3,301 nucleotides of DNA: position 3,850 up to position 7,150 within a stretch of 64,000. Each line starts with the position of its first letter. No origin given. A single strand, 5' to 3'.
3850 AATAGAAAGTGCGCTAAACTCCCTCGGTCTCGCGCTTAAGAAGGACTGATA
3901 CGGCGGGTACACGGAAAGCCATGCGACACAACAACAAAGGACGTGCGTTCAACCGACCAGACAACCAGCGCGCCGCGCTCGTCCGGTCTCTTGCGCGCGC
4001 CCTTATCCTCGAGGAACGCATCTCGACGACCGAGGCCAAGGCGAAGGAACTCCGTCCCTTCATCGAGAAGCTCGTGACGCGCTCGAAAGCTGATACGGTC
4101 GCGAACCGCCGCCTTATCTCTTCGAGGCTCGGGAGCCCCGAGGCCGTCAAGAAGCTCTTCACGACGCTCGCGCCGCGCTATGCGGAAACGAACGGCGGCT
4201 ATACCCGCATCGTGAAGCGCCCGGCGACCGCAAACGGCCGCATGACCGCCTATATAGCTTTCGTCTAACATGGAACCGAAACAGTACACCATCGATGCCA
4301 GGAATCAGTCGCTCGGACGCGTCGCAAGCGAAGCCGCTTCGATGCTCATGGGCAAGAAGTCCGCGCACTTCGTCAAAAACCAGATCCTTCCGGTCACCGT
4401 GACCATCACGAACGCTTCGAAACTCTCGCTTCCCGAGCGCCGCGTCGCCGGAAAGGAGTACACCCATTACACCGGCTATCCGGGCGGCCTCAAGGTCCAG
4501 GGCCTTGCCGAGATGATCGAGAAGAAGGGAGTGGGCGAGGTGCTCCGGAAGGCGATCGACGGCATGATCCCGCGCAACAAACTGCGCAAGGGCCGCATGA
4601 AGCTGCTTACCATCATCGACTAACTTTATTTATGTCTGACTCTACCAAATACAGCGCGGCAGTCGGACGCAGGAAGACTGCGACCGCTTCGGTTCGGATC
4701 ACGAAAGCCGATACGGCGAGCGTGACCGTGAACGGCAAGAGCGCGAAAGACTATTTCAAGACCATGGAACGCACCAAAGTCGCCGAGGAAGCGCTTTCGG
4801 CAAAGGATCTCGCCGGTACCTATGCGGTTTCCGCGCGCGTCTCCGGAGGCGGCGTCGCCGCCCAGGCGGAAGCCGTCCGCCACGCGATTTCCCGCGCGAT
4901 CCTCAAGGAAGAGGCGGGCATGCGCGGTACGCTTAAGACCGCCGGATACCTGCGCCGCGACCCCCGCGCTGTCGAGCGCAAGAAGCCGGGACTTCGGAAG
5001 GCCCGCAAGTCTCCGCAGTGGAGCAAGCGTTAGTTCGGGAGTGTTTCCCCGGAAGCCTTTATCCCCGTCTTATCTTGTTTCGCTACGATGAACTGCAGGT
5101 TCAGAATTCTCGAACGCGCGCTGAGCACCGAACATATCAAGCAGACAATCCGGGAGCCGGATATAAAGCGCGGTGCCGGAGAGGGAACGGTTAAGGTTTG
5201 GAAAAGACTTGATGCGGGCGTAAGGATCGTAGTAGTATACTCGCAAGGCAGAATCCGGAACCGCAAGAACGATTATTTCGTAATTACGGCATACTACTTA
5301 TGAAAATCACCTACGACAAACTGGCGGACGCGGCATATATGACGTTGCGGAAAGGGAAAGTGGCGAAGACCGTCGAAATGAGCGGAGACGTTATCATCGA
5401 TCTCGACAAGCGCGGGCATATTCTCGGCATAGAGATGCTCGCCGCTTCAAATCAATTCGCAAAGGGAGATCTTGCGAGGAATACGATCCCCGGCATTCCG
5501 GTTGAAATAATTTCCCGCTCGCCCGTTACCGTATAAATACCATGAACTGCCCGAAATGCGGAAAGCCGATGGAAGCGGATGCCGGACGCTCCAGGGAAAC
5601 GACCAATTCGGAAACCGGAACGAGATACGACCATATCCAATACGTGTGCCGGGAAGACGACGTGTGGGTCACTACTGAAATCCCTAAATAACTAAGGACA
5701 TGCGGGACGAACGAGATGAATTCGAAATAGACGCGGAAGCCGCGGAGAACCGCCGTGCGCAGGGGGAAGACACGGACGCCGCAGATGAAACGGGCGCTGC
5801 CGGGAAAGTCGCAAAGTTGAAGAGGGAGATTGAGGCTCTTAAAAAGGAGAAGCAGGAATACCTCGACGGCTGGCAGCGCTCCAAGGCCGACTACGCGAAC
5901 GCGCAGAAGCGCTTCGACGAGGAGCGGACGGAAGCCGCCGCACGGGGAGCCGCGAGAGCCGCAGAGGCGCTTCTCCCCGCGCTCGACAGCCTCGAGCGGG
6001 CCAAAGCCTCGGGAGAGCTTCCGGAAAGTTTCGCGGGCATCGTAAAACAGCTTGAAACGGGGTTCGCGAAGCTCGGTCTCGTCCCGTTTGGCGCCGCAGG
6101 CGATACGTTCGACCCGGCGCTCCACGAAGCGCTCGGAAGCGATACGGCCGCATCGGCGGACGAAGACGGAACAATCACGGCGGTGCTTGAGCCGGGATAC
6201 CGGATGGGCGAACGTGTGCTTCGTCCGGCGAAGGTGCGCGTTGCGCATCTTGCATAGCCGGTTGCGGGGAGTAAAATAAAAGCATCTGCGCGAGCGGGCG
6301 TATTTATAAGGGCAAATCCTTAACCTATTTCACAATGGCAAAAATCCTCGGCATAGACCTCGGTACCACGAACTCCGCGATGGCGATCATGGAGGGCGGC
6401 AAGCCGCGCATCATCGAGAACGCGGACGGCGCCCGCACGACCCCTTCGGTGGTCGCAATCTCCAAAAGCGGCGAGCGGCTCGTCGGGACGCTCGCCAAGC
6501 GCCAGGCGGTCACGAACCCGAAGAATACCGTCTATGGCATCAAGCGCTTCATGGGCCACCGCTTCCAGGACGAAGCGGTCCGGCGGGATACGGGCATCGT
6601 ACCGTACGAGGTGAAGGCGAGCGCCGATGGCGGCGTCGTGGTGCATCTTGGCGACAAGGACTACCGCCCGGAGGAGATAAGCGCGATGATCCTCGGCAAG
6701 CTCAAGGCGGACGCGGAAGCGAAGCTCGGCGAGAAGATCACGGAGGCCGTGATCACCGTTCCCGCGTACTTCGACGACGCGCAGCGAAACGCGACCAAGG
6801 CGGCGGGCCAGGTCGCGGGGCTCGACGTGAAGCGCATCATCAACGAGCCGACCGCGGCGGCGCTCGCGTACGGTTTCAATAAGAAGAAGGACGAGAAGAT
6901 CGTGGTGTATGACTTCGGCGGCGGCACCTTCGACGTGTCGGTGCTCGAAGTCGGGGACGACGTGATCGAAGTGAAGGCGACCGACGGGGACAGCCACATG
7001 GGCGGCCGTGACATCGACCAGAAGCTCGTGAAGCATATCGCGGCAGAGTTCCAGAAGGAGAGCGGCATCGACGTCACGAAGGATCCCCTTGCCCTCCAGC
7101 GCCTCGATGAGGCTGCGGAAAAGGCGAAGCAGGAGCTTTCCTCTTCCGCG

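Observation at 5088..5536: DUF4258/DUF2283 two-gene cassette inserted between rpsI and grpE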

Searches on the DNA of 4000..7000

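Call 88: search_rna_families(source=window, start=4000, end=7000, threshold=evalue, max_evalue=1)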
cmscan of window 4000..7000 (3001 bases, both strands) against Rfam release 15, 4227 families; matches with E-value up to 1: 0.
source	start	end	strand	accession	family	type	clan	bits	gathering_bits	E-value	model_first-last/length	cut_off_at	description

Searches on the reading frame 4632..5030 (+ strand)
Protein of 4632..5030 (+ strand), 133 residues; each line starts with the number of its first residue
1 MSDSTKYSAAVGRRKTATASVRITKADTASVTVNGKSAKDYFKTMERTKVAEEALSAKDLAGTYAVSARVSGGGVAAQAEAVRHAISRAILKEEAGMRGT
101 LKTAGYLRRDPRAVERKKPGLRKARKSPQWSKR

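Call 3: search_protein_families(library=pfam, proteins=[window:4632-5030:+], max_evalue=1)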
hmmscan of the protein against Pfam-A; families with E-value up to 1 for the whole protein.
window:4632-5030:+ (133 aa): 3 families
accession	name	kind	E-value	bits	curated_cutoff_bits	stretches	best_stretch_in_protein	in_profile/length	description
PF00380.25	Ribosomal_S9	-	1.2e-36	126.2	22.5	1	12-133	1-121/121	Ribosomal protein S9/S16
PF12733.13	Cadherin-like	-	0.11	13.4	24.2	1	3-48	14-53/89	Cadherin-like beta sandwich domain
PF02927.20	CelD_N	-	0.18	13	24.6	1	3-68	16-81/86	Cellulase N-terminal ig-like domain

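Call 26: find_related_loci(query=window:4632-5030:+, collection=genome_contigs, flank=4000)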
Query window:4632-5030:+ (133 aa) in genome_contigs; peptide patterns used: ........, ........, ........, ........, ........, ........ (x = any residue, [..] = any of these).
600 stretches matched a pattern (row limit reached: there are more); 382 encode a relative of the query (tblastn E <= 1e-3); the best 80 are kept; 80 distinct loci.
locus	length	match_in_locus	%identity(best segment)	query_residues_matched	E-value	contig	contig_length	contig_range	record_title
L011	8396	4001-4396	65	1-133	5e-54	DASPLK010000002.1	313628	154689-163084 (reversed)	MAG TPA_asm: Candidatus Paceibacterota bacterium isolate SMAG_U12061 k141_105660, whole genome shotgun sequence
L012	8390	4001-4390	67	4-133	9e-51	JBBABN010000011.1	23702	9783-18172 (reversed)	MAG: Candidatus Paceibacterota bacterium isolate SO_2017_LW1_21 NODE_1567_length_23702_cov_1.101336_LW64-88_2017, whole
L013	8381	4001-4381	67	7-133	3e-50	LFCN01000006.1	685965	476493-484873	MAG: Parcubacteria bacterium C7867-004 C7867_00001, whole genome shotgun sequence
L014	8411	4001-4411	65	4-133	4e-50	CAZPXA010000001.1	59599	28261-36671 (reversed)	MAG TPA_asm: uncultured Candidatus Saccharibacteria bacterium isolate binchicken_co134_412 genome assembly, contig: NODE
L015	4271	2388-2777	65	4-133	7e-50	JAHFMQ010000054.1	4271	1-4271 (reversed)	MAG: Candidatus Kaiserbacteria bacterium isolate nzgw460 NODE_25814_length_4272_cov_4.720308, whole genome shotgun seque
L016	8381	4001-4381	63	7-133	1e-49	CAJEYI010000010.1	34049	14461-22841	uncultured bacterium isolate SB-2103-1078-G15 genome assembly, contig: sag_spades_SB-2103-1078-G15_0000010, whole genome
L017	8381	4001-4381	63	7-133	7e-48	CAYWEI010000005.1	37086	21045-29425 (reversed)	MAG TPA_asm: uncultured Candidatus Saccharibacteria bacterium isolate SRP285395_co1_9 genome assembly, contig: NODE_1540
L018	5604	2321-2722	62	1-133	2e-47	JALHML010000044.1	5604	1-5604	MAG: Candidatus Paceibacterota bacterium isolate Bin_32_2_1 c_000000046325, whole genome shotgun sequence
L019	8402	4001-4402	62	1-133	2e-47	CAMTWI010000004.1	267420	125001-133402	MAG: uncultured bacterium isolate G04_MAG_00048 genome assembly, contig: G04_MAG_00048_000000000002, whole genome shotgu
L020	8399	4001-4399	62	1-133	1e-46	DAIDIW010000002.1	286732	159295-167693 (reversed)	MAG TPA_asm: Candidatus Kaiserbacteria bacterium isolate clean371 k141_606917, whole genome shotgun sequence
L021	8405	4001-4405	61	1-133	2e-46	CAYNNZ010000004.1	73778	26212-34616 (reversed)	MAG TPA_asm: uncultured Candidatus Saccharibacteria bacterium isolate SRP170004_co1_499 genome assembly, contig: NODE_38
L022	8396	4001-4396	59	1-133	3e-44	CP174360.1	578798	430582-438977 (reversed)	MAG: Patescibacteria group bacterium UBA2103 chromosome, complete genome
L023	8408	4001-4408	57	1-133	1e-43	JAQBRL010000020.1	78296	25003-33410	MAG: Parcubacteria group bacterium isolate RYN_398 scaffold_3088977, whole genome shotgun sequence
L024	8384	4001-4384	57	6-133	1e-43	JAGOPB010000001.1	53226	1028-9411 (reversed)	MAG: Candidatus Paceibacterota bacterium isolate Gw_Bodden_bin_284 Gw_Bodden_686_length_53226_cov_9.915610, whole genome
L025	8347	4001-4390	57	4-133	7e-43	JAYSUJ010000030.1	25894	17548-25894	MAG: bacterium isolate GFS_12623 GFS_12623_29, whole genome shotgun sequence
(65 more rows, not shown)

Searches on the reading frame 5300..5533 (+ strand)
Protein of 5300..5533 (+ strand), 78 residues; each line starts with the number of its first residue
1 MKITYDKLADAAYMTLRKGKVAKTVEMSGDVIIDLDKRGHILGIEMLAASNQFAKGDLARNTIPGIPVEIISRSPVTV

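Call 3: search_protein_families(library=pfam, proteins=[window:5300-5533:+], max_evalue=1)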
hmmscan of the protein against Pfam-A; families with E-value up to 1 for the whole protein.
window:5300-5533:+ (78 aa): 1 family
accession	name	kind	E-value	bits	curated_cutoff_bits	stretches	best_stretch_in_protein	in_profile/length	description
PF10049.14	DUF2283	-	1.7e-15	57.4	23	1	2-50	1-49/49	Protein of unknown function (DUF2283)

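Call 4: search_protein_families(library=ncbifam, proteins=[window:5300-5533:+], max_evalue=1)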
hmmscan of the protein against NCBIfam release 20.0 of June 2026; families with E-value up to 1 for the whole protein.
window:5300-5533:+ (78 aa): 1 family
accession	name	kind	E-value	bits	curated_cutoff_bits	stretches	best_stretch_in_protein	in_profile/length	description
NF005496.0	PRK07110.1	domain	0.075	12.1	215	1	29-76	141-185/249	polyketide synthase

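Call 7: search_solved_structures(query=window:5300-5533:+, max_evalue=10, show_alignments=2)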
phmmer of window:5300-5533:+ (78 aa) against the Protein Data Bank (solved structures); distinct sequences matched with E-value up to 10: 0.

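Call 16: search_protein_families(library=padloc, proteins=[window:5300-5533:+], max_evalue=1)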
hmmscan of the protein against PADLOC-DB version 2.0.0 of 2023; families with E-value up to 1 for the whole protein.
window:5300-5533:+ (78 aa): 0 families

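Call 43: find_homologous_proteins(query=window:5300-5533:+, max_evalue=0.001)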
Query window:5300-5533:+ (78 aa): 64 proteins with E <= 0.001 among 64 candidates.
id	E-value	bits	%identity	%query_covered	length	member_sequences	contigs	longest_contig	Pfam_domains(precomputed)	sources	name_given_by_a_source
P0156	4.8e-42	158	100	100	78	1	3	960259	PF10049.15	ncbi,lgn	ncbi:MAG: DUF2283 domain-containing protein [bacterium]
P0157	3.3e-32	127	80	97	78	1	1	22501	PF10049.15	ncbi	ncbi:MAG: DUF2283 domain-containing protein [bacterium]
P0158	5.3e-32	126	79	99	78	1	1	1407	PF10049.15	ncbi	-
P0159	1.8e-31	125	76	97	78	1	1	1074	PF10049.15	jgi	-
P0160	3.8e-31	124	79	97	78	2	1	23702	PF10049.15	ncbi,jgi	ncbi:MAG: DUF2283 domain-containing protein [Candidatus Paceibacterota bacterium]|jgi:uncharacterize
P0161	1.2e-29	119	73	100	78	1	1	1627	PF10049.15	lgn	-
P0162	2.9e-29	118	74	97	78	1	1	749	PF10049.15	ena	-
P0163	5.3e-29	117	72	97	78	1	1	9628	PF10049.15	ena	-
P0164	8.6e-29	116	75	96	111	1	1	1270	PF10049.15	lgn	-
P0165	2.9e-28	114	76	97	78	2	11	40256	PF10049.15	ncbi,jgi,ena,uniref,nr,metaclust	ncbi:hypothetical protein A2118_01250 [Candidatus Kaiserbacteria bacterium GWA2_50_9]|uniref:DUF2283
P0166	8.3e-28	113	72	97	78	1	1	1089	PF10049.15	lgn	-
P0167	1.5e-27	112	72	97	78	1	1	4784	PF10049.15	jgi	jgi:uncharacterized protein YuzE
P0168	1.7e-27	112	73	100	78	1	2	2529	PF10049.15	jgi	jgi:uncharacterized protein YuzE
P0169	1.7e-27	112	73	100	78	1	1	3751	PF10049.15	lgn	-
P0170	2.1e-27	112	72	97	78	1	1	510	PF10049.15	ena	-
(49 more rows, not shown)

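Call 47: search_solved_structures(query=A4, max_evalue=10, show_alignments=2)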
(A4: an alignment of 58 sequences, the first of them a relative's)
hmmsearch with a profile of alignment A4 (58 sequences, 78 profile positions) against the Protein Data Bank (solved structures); distinct sequences matched with E-value up to 10: 0.

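Call 55: predict_structure(alignment_id=A4)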
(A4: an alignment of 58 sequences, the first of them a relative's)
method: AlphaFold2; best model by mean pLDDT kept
length: 78 residues; sequences in the alignment: 58
mean_pLDDT: 84.6   pTM: 0.72
mean pLDDT of the five models: 84.6, 83.2, 82.6, 73.1, 71.1
residues with pLDDT >= 90: 42; 70-90: 20; 50-70: 14; < 50: 2
segments of 3 or more residues with pLDDT < 50: none
pLDDT, mean of each block of 10 residues (from residue 1): 88 95 95 98 94 71 72 58
secondary structure, 60 per line:
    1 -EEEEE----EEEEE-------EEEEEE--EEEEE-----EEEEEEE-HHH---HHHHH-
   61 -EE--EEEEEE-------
elements in order: E2-6 E11-15 E23-28 E31-35 E41-47 H55-59 E66-71

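Call 75: search_protein_families(library=phrogs, proteins=[window:5300-5533:+], max_evalue=0.1)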
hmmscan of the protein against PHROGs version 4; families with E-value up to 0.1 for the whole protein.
window:5300-5533:+ (78 aa): 1 family
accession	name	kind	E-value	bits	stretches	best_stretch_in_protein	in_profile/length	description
phrog_17755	-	unknown function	0.0064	17.4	1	11-47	14-51/52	-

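Call 81: search_dna_similar(query=window:5300-5533:+, collection=plasmids, mode=protein, max_evalue=0.001, max_rows=15)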
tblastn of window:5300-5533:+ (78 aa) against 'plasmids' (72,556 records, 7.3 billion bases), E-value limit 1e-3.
Records with a match: 8; places in all: 8; records where one place covers at least 80% of the query: 1.
Best place of each record, by identity: <60% 8.
By first word of the organism name: Thermus 5; Athalassotoga 1; Acidiphilium 1; Nocardia 1.
By predicted mobility (MOB-suite, as given by PLSDB): non-mobilizable 7; mobilizable 1.
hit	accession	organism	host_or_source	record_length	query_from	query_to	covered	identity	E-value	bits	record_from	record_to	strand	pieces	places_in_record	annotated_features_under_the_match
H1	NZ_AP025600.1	Thermus thermophilus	-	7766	1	54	69%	42.6%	4e-4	44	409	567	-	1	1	DUF2283 domain-containing protein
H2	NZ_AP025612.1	Thermus thermophilus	-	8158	1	54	69%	42.6%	4e-4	44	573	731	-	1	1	DUF2283 domain-containing protein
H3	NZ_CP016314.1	Thermus brockianus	whole organism,environmental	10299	1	54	69%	42.6%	4e-4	44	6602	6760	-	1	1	DUF2283 domain-containing protein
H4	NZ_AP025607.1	Thermus thermophilus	-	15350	1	54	69%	42.6%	4e-4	44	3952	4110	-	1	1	DUF2283 domain-containing protein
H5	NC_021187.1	Thermus sp. WG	hot spring sediment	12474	1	54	69%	42.6%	7e-4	43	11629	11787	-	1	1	DUF2283 domain-containing protein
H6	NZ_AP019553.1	Athalassotoga saccharophila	-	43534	1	52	67%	44.2%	5e-5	46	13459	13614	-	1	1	DUF2283 domain-containing protein | DUF4258 domain-containing protein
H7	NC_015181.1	Acidiphilium multivorum AIU301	-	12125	4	67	82%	33.3%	7e-4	43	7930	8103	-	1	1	DUF2283 domain-containing protein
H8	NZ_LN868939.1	Nocardia farcinica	not known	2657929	1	60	77%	35.0%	4e-4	44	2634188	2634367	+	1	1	none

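Call 83: get_annotated_region(hit=H6, flank=2000)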
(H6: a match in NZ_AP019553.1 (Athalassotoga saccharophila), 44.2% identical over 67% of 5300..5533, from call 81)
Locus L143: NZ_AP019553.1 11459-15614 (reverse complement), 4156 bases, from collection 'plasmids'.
description: Athalassotoga saccharophila strain NAS-01 plasmid pATS2, complete sequence
organism: Athalassotoga saccharophila (NCBI taxid 1441386)
taxonomy: Bacteria; Thermotogota; Thermotogae; Mesoaciditogales; Mesoaciditogaceae; Athalassotoga; Athalassotoga saccharophila
host: -; source: -; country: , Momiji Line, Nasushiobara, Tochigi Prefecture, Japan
typing (MOB-suite, as given by PLSDB): non-mobilizable
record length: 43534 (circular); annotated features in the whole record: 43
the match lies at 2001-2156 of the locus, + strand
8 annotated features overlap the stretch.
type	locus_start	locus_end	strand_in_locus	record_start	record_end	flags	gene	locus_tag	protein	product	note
CDS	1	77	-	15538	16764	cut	-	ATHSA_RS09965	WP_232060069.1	IS256 family transposase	-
CDS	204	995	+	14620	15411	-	-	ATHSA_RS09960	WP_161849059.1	tyrosine-type recombinase/integrase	GO:0015074 - DNA integration [Evidence IEA]; GO:0006310 - DNA recombination [Evidence IEA]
CDS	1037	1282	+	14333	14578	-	-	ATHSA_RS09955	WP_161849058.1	AbrB/MazE/SpoVT family DNA-binding domain-containing protein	-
CDS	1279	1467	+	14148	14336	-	-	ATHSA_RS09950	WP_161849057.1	hypothetical protein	-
CDS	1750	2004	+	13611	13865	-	-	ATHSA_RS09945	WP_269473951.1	DUF4258 domain-containing protein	-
CDS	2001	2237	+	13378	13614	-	-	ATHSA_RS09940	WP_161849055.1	DUF2283 domain-containing protein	-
CDS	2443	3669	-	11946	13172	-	-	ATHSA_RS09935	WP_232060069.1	IS256 family transposase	-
CDS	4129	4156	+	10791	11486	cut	-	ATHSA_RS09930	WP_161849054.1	CPBP family intramembrane glutamic endopeptidase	GO:0071586 - CAAX-box protein processing [Evidence IEA]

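Call 84: get_annotated_region(hit=H1, flank=1500)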
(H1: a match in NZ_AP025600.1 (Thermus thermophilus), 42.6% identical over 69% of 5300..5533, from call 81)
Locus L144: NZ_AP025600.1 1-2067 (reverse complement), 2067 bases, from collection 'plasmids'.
description: Thermus thermophilus strain SNM1-1 plasmid pTthSNM1-1e, complete sequence
organism: Thermus thermophilus (NCBI taxid 274)
taxonomy: Bacteria; Deinococcota; Deinococci; Thermales; Thermaceae; Thermus; Thermus thermophilus
host: -; source: -; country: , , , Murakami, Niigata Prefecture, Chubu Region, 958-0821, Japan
typing (MOB-suite, as given by PLSDB): non-mobilizable
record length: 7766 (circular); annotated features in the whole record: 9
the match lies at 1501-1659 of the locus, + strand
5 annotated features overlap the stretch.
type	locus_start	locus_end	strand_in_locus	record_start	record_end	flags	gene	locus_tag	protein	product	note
CDS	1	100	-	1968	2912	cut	-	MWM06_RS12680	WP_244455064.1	hypothetical protein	-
CDS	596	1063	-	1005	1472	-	-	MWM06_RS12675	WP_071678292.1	helix-turn-helix domain-containing protein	-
CDS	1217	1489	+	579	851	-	-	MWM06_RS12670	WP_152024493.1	DUF4258 domain-containing protein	-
CDS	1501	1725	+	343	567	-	-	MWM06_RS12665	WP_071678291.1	DUF2283 domain-containing protein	-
CDS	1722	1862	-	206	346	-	-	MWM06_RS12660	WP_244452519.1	hypothetical protein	-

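Call 85: get_annotated_region(hit=H7, flank=1500)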
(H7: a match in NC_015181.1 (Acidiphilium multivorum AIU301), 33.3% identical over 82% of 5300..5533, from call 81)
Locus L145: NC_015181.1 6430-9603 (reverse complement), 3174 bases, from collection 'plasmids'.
description: Acidiphilium multivorum AIU301 plasmid pACMV6, complete sequence
organism: Acidiphilium multivorum AIU301 (NCBI taxid 926570)
taxonomy: Bacteria; Pseudomonadota; Alphaproteobacteria; Rhodospirillales; Acetobacteraceae; Acidiphilium; Acidiphilium multivorum; Acidiphilium multivorum AIU301
host: -; source: -; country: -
typing (MOB-suite, as given by PLSDB): mobilizable; relaxase MOBQ
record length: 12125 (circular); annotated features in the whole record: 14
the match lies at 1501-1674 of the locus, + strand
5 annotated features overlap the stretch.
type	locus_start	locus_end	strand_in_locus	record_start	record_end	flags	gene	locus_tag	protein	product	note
CDS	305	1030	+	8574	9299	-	-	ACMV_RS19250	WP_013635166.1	hypothetical protein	-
CDS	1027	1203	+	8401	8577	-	-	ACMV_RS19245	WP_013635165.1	hypothetical protein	-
CDS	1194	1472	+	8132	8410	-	-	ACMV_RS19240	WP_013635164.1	type II toxin-antitoxin system RelE/ParE family toxin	GO:0030541 - plasmid partitioning [Evidence IEA]; GO:0051290 - protein heterotetramerization [Evidence IEA]; GO:0009432 ...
CDS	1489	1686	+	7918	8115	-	-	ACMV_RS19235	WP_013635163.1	DUF2283 domain-containing protein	-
CDS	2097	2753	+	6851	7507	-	-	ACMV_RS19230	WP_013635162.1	PEP-CTERM sorting domain-containing protein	-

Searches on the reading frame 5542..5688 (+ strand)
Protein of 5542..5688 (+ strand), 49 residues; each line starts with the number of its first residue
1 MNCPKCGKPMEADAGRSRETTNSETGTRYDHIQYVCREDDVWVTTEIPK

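Call 3: search_protein_families(library=pfam, proteins=[window:5542-5688:+], max_evalue=1)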
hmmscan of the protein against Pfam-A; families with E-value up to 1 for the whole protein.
window:5542-5688:+ (49 aa): 7 families
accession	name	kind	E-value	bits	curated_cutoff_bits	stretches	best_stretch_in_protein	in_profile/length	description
PF13408.12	Zn_ribbon_recom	-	0.024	15.4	25.3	1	2-37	7-30/58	Recombinase zinc beta ribbon domain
PF13240.11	Zn_Ribbon_1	-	0.029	14.6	25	1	3-14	2-13/23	zinc-ribbon domain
PF24460.1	DUF7575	-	0.033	14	28.5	1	2-13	5-16/28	Domain of unknown function (DUF7575)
PF23783.1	Zn_ribbon_TiaS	-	0.051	13.8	27.3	1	3-12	4-13/41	TiaS C-terminal zinc ribbon domain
PF04606.18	Ogr_Delta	-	0.072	13.5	26.3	1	2-37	1-29/47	Ogr/Delta-like zinc finger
PF18508.7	zf_C2H2_13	-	0.15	12.2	26.5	0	3-13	20-30/42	Zinc finger domain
PF09297.16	Zn_ribbon_NUD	-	0.16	12.2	24.8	1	3-15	6-18/32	NADH pyrophosphatase zinc ribbon domain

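Call 4: search_protein_families(library=ncbifam, proteins=[window:5542-5688:+], max_evalue=1)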
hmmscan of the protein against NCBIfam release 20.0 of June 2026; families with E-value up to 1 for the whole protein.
window:5542-5688:+ (49 aa): 1 family
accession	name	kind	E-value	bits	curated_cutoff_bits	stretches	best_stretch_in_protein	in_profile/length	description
NF041914.1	HVO_2523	equivalog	0.12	12.3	60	0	2-11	2-11/33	HVO_2523 family zinc finger protein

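Call 16: search_protein_families(library=padloc, proteins=[window:5542-5688:+], max_evalue=1)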
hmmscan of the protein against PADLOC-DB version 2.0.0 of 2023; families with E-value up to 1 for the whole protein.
window:5542-5688:+ (49 aa): 0 families

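Call 57: find_homologous_proteins(query=window:5542-5688:+, max_evalue=0.01)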
Query window:5542-5688:+ (49 aa): 1 proteins with E <= 0.01 among 1 candidates.
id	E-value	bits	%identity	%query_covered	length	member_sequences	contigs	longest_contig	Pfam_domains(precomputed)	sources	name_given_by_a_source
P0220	6.8e-28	112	100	100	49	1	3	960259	-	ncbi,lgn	ncbi:MAG: hypothetical protein WDN10_00615 [bacterium]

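Call 75: search_protein_families(library=phrogs, proteins=[window:5542-5688:+], max_evalue=0.1)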
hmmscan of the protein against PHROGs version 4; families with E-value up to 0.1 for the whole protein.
window:5542-5688:+ (49 aa): 2 families
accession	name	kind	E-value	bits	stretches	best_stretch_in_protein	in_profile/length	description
phrog_95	-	integration and excision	0.025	14.1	1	2-37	378-404/651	integrase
phrog_20724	-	DNA, RNA and nucleotide metabolism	0.085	14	1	2-36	63-97/108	HNH endonuclease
